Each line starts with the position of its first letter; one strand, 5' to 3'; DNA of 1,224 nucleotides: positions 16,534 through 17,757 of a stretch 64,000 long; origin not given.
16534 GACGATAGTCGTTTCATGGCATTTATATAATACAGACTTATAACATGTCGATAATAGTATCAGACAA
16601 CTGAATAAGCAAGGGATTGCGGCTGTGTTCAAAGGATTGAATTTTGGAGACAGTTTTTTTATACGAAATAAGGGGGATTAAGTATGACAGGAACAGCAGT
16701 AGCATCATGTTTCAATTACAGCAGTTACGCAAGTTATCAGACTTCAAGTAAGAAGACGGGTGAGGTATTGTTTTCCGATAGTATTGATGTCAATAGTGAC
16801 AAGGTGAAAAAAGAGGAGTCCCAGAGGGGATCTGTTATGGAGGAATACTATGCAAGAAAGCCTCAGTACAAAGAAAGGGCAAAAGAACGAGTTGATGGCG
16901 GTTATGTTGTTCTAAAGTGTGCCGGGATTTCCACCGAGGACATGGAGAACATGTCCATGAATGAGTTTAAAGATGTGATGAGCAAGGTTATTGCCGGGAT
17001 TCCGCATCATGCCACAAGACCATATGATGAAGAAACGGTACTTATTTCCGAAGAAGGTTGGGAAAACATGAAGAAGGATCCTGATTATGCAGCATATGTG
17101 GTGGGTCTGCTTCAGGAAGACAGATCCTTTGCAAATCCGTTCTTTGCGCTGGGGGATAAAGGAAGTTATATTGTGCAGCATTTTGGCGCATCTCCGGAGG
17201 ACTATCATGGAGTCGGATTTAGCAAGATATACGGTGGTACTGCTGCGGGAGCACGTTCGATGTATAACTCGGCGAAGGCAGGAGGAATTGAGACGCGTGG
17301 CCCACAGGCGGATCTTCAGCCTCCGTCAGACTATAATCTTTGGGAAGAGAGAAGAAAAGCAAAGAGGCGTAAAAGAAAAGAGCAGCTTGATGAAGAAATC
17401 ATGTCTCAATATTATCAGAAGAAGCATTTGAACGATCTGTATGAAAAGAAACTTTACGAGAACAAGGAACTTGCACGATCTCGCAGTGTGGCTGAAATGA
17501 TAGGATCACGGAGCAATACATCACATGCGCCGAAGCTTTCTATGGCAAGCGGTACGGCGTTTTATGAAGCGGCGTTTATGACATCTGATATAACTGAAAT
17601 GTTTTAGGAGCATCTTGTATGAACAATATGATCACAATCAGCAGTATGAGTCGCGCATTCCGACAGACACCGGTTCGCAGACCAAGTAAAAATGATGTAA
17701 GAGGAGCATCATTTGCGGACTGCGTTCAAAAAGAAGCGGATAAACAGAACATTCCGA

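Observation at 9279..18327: LytTR-type direct repeats sit at a fixed 41-44 bp from a sigma-D-like CGATA box in seven promoters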

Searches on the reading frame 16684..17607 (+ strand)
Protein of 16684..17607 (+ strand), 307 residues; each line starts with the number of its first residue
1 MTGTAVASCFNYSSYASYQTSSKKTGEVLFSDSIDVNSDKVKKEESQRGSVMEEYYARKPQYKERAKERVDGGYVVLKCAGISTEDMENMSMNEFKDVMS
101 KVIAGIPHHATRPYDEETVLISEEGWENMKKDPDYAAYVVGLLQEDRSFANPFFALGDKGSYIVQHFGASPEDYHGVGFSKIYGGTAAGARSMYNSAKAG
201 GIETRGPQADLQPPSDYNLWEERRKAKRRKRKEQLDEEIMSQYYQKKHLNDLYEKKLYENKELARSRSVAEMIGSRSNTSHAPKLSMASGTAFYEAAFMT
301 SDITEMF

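Call 9: search_protein_families(library=pfam, max_evalue=0.01, proteins=[window:16684-17607:+])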
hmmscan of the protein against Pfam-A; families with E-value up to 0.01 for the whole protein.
window:16684-17607:+ (307 aa): 0 families

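Call 16: find_encoding_contigs(protein=window:16684-17607:+, flank=10000, max_places=6)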
Protein window:16684-17607:+ (307 aa): no gene with exactly this product is on record in the collection.

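Call 17: find_homologous_proteins(query=window:16684-17607:+)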
Query window:16684-17607:+ (307 aa): 62 proteins with E <= 0.001 among 1108 candidates.
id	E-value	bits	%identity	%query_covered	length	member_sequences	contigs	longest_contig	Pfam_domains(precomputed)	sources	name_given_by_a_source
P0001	1.8e-199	679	99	100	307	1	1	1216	-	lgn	-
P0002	2.9e-199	678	99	100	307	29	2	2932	-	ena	-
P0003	7.6e-199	677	99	100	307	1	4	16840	-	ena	-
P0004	8.5e-198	673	98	100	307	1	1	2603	-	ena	-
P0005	1.6e-197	673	98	100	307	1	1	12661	-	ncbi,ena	-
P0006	2.4e-197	672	98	100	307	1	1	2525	-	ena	-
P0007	4.7e-197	671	98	100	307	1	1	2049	-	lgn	-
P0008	3.7e-196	668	98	100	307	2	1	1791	-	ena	-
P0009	4.0e-187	638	93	100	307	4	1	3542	-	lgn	-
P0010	1.5e-185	633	93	100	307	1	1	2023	-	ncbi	-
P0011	1.3e-179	614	90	100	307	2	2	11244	-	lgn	-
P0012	1.8e-176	603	88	100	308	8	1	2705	-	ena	-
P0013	2.2e-176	603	87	100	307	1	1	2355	-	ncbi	-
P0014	1.5e-174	597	87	100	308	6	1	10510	-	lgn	-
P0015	1.1e-167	575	83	100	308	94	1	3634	-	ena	-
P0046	8.2e-60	221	45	89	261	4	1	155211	-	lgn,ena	-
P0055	9.8e-24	102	41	43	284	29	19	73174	-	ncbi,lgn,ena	-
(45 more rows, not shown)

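Call 19: find_related_loci(query=A1, collection=genome_contigs, flank=10000)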
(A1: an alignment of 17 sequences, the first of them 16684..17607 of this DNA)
Query A1 (307 aa) in genome_contigs; peptide patterns used: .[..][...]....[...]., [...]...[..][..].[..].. (x = any residue, [..] = any of these).
145 stretches matched a pattern; 49 encode a relative of the query (tblastn E <= 1e-3); 49 distinct loci.
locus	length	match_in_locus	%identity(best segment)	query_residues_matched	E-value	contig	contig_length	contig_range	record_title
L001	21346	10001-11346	88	1-307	3e-175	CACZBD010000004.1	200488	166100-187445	MAG: uncultured Lachnospiraceae bacterium isolate RUG12462 genome assembly, contig: RUG12462_asm_4, whole genome shotgun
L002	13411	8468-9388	65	1-307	3e-129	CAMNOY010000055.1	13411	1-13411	MAG: uncultured Lachnospiraceae bacterium isolate SRR873597_bin.12_metaWRAP_v1.3_MAG genome assembly, contig: NODE.11907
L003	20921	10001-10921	65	1-307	1e-127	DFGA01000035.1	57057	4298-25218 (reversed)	MAG TPA_asm: Lachnospiraceae bacterium UBA3762 UBA3762_contig_660, whole genome shotgun sequence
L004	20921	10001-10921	64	1-307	2e-128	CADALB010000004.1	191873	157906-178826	MAG: uncultured Lachnospiraceae bacterium isolate RUG13397 genome assembly, contig: RUG13397_asm_4, whole genome shotgun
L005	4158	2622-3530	60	1-304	4e-116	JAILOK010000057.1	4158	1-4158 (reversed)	MAG: Lachnospiraceae bacterium isolate RUI304 k141_13416778_flag=0_multi=7.3154_len=4158, whole genome shotgun sequence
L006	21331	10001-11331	56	1-298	3e-113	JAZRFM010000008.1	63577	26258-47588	MAG: Lachnospiraceae bacterium isolate T1900045495_YK20190189.MAGScoT_cleanbin_000001 SGB_7426_k141_983423, whole genome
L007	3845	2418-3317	61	1-300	8e-115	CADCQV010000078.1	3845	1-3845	MAG: uncultured Lachnospiraceae bacterium isolate RUG14895 genome assembly, contig: RUG14895_asm_78, whole genome shotgu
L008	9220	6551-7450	61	1-300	7e-113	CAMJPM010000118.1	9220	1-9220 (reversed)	MAG: uncultured Lachnospiraceae bacterium isolate SRR12081303_bin.78_metaWRAP_v1.3_MAG genome assembly, contig: ERZ12289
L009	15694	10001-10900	55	1-301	2e-108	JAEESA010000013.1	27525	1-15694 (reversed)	MAG: Lachnospiraceae bacterium isolate Tb.RUG.371 NODE_6636_length_27525_cov_0.875465, whole genome shotgun sequence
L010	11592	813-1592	60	1-260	6e-108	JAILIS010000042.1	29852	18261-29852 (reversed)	MAG: Lachnospiraceae bacterium isolate RUI156 k141_3235028_flag=0_multi=28.9812_len=29852, whole genome shotgun sequence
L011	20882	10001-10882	54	1-297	1e-104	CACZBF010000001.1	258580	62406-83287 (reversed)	MAG: uncultured Lachnospiraceae bacterium isolate RUG12461 genome assembly, contig: RUG12461_asm_1, whole genome shotgun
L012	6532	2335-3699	44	38-279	6e-58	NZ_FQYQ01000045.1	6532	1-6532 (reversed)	Pseudobutyrivibrio xylanivorans DSM 14809, whole genome shotgun sequence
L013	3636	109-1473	45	50-278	2e-57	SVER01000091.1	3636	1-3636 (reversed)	MAG: Pseudobutyrivibrio ruminis isolate SIG311 NODE_8570_length_3636_cov_20.530486, whole genome shotgun sequence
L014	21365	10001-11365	44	50-278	8e-57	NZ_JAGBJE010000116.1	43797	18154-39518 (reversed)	MAG: Pseudobutyrivibrio sp. isolate RGIG9167 Water_deer_Reticulum-4__c73720, whole genome shotgun sequence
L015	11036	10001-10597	41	11-209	4e-46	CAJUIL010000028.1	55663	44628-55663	MAG TPA_asm: uncultured Eubacterium sp. isolate MGBC139981 genome assembly, contig: MGBC139981.28, whole genome shotgun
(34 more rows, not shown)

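Call 31: find_encoding_contigs(protein=P0046, flank=10000, max_places=2)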
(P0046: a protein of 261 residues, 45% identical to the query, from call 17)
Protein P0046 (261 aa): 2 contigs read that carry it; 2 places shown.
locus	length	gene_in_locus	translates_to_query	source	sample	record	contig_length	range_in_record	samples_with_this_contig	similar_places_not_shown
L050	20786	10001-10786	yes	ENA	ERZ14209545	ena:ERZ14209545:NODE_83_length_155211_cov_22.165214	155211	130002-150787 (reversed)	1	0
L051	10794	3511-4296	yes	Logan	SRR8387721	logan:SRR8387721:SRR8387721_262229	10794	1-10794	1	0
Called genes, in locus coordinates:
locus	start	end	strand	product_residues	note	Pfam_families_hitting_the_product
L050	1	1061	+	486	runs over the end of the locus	PF02597:ThiS (faint), PF00899:ThiF, PF00581:Rhodanese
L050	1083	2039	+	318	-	PF19307:SrpI-like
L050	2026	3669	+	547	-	PF00266:Aminotran_5, PF00155:Aminotran_1_2, PF01041:DegT_DnrJ_EryC1 (weak), PF01212:Beta_elim_lyase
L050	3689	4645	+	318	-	PF00132:Hexapep (faint)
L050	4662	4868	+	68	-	PF02597:ThiS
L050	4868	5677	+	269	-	PF00899:ThiF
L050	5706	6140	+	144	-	PF14464:Prok-JAB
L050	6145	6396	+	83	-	PF01206:TusA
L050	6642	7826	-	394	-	PF08239:SH3_3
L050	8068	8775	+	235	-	PF00563:EAL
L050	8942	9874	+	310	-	PF00291:PALP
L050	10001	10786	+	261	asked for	-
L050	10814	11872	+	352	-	PF01757:Acyl_transf_3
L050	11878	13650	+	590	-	PF07228:SpoIIE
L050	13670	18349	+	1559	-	-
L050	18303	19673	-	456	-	PF01554:MatE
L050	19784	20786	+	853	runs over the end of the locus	PF09586:YfhO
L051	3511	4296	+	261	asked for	-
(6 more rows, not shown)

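Call 32: find_encoding_contigs(protein=P0055, flank=10000, max_places=2)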
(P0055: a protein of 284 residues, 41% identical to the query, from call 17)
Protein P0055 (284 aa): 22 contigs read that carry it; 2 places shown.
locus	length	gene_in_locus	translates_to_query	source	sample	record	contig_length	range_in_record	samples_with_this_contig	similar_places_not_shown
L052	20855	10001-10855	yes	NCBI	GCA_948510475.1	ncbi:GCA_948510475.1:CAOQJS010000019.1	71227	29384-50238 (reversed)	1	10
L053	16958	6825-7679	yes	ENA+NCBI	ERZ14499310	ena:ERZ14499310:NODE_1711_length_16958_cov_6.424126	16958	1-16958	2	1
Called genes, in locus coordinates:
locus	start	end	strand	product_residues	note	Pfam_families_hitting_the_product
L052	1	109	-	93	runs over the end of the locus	PF00203:Ribosomal_S19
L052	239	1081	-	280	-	PF00181:Ribosomal_L2_N, PF03947:Ribosomal_L2_C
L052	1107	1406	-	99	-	PF00276:Ribosomal_L23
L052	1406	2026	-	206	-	PF00573:Ribosomal_L4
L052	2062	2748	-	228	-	PF00297:Ribosomal_L3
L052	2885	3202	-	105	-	PF00338:Ribosomal_S10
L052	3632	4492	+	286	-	PF10672:Methyltrans_SAM, PF03602:Cons_hypoth95 (weak)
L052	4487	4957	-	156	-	PF10825:DUF2752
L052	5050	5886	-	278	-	PF05857:TraX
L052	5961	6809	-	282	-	PF14282:FlxA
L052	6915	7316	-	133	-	PF06935:DUF1284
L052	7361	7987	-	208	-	PF02632:BioY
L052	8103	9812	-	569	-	PF20446:ABC_N, PF09818:ABC_ATPase, PF21117:MRB1590_C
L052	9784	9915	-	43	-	-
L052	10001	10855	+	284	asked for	-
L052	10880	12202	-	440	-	PF05977:MFS_3, PF07690:MFS_1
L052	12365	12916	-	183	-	-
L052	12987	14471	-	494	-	PF03023:MurJ (faint), PF01554:MatE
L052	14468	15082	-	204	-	-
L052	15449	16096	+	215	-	-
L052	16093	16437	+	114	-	-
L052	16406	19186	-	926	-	PF05569:Peptidase_M56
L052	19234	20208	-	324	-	-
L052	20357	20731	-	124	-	PF03965:Penicillinase_R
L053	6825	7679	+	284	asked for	-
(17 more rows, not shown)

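Call 44: search_protein_families(library=ncbifam, max_evalue=0.01, proteins=[window:16684-17607:+])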
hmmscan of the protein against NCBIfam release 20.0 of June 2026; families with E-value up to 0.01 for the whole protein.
window:16684-17607:+ (307 aa): 0 families

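Call 52: predict_structure(alignment_id=A1)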
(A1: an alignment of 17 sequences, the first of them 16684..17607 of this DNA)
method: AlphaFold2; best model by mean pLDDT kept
length: 307 residues; sequences in the alignment: 17
mean_pLDDT: 71.6   pTM: 0.56
mean pLDDT of the five models: 71.6, 71.5, 70.4, 70.3, 66.2
residues with pLDDT >= 90: 83; 70-90: 96; 50-70: 65; < 50: 63
segments of 3 or more residues with pLDDT < 50: 1-46, 275-285, 302-307
pLDDT, mean of each block of 10 residues (from residue 1): 37 35 36 35 50 87 91 92 85 93 91 87 91 92 92 68 88 84 59 63 80 63 77 89 92 87 69 50 50 56 45
secondary structure, 60 per line:
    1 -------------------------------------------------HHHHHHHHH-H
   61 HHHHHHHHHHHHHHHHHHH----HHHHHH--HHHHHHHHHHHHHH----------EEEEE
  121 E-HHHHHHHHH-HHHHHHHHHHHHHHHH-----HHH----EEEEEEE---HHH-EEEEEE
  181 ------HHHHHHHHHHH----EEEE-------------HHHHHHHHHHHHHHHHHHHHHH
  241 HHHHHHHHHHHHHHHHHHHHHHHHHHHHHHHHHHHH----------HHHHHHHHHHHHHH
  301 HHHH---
elements in order: H50-58 H60-79 H84-89 H92-105 E116-121 H123-131 H133-148 E161-167 E175-180 H187-197 E202-205 H219-276 H287-304

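Call 56: fold_search(model_id=the predicted structure, library=pdb)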
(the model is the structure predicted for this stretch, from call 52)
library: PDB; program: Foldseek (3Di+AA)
matches with E <= 10: 61; with E <= 0.001: 0
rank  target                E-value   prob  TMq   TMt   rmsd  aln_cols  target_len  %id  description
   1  1ksf                  1.1e+00  0.06  0.14  0.08   7.9       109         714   11  Crystal Structure of ClpA, an HSP100 chaperone and regulator of ClpAP protease: Structural basis of differences in Funct (released 2002-09-27)
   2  6iki_A                1.6e+00  0.05  0.11  0.20   9.7       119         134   12  Crystal structure of YfiB(W55L) (released 2019-03-13)
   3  8hpo_B                1.7e+00  0.06  0.11  0.06  20.1       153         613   15  Cryo-EM structure of a SIN3/HDAC complex from budding yeast (released 2023-05-03)
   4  6iki_B                1.7e+00  0.06  0.11  0.18  10.0        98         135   10  Crystal structure of YfiB(W55L) (released 2019-03-13)
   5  9g25_I                1.7e+00  0.04  0.10  0.11  26.0       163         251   13  snR30 snoRNP - State 1 - Utp23-Krr1-deltaC3 (released 2025-06-18)
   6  6ywe_j                1.7e+00  0.02  0.11  0.12  17.7       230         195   12  The structure of the mitoribosome from Neurospora crassa in the P/E tRNA bound state (released 2020-11-11)
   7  2hls_B                1.9e+00  0.03  0.08  0.10   9.4        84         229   12  The crystal structure of a protein disulfide oxidoreductase from Aeropyrum pernix k1 (released 2006-10-03)
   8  2ob5                  1.9e+00  0.02  0.10  0.15  13.1       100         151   11  Crystal structure of protein Atu2016, putative sugar binding protein (released 2007-01-16)
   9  2khm_MODEL_1_A        2.6e+00  0.05  0.13  0.22  17.9       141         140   13  Structure of the C-terminal non-repetitive domain of the spider dragline silk protein ADF-3 (released 2010-04-14)
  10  2rb9_A                2.6e+00  0.02  0.10  0.09   9.4        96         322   10  Crystal structure of E.coli HypE (released 2007-10-23)
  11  8zn5_D                2.6e+00  0.02  0.09  0.07  14.4       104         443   12  Crystal Structure of Designed Clock Protein KaiC (released 2025-04-16)
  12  4zhy_B                3.1e+00  0.02  0.08  0.16   9.8        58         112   14  Crystal structure of a bacterial signalling complex (released 2016-04-27)
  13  5eb1_B                3.9e+00  0.02  0.09  0.16   9.9        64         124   12  the YfiB-YfiR complex (released 2016-05-18)
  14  3mvk_C                4.1e+00  0.01  0.08  0.13  12.6       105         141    7  The Crystal Structure of FucU from Bifidobacterium longum to 1.65A (released 2010-05-12)
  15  1oap                  4.4e+00  0.01  0.10  0.19  14.6       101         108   14  Mad structure of the periplasmique domain of the Escherichia coli PAL protein (released 2004-02-13)
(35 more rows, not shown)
